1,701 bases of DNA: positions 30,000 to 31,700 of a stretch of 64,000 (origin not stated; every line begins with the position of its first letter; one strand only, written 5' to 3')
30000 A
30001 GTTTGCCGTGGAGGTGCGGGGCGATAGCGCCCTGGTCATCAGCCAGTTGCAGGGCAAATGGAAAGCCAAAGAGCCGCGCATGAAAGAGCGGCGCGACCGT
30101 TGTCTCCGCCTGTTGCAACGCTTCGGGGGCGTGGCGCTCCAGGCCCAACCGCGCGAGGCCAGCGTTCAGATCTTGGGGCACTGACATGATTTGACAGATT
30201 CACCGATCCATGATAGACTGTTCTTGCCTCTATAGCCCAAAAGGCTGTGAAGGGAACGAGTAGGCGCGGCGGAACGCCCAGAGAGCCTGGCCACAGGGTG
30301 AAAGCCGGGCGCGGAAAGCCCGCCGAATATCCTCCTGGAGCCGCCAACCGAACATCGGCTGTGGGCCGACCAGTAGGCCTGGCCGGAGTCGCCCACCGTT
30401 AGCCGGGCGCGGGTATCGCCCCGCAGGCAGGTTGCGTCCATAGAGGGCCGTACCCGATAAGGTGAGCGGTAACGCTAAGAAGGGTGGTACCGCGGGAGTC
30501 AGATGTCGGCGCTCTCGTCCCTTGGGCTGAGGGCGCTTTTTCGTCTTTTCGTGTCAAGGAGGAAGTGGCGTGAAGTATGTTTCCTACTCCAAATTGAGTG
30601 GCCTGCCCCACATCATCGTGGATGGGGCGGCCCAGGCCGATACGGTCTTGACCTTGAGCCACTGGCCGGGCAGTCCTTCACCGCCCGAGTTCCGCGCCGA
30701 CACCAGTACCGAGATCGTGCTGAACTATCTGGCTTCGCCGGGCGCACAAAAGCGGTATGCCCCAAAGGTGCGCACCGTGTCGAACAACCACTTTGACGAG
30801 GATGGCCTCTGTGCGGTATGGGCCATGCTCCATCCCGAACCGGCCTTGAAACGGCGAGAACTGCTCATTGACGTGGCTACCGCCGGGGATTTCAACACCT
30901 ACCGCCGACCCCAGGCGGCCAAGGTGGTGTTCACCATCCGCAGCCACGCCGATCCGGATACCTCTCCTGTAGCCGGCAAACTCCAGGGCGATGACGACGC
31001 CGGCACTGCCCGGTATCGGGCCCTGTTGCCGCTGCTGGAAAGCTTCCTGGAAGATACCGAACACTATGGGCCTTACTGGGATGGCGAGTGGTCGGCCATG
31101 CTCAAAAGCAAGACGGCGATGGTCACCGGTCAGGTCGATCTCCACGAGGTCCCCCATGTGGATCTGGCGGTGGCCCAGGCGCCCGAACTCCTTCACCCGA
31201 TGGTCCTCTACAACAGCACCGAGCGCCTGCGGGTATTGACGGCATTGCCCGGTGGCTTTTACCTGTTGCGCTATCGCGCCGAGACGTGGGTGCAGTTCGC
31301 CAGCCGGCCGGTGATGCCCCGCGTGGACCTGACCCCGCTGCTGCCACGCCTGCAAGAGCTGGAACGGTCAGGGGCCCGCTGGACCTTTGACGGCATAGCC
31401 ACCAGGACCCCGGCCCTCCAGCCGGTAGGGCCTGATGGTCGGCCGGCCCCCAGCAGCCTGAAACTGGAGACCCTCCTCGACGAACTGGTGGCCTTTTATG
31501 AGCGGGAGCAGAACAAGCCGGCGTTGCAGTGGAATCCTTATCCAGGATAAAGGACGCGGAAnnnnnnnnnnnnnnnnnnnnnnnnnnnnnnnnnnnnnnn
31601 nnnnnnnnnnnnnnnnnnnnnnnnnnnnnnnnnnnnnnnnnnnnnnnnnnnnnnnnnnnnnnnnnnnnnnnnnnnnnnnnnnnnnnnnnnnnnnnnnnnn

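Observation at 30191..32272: T-box leader controlling an unknown 326-aa gene and a free-standing AlaX-type editing protein, just upstream of ileS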

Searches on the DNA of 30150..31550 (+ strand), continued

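Call 92: search_with_rna_model(model_id=R1, sources=[L142, L143, L144, L145], max_evalue=0.01)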
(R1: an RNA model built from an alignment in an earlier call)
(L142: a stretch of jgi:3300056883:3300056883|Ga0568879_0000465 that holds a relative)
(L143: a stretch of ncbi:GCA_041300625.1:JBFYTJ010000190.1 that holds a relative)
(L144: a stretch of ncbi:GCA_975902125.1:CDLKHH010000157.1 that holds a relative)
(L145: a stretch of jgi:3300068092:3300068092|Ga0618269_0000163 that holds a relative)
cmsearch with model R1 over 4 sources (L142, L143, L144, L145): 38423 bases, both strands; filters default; matches with E-value up to 0.01: 4.
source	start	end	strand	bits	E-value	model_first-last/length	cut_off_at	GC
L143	450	522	+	84.8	2.2e-26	1-73/73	no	0.63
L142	3898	3970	+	78.9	2.1e-24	1-73/73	no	0.6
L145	4898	4971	+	76.3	1.6e-23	1-73/73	no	0.65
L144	4914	4987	+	71.9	4.9e-22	1-73/73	no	0.59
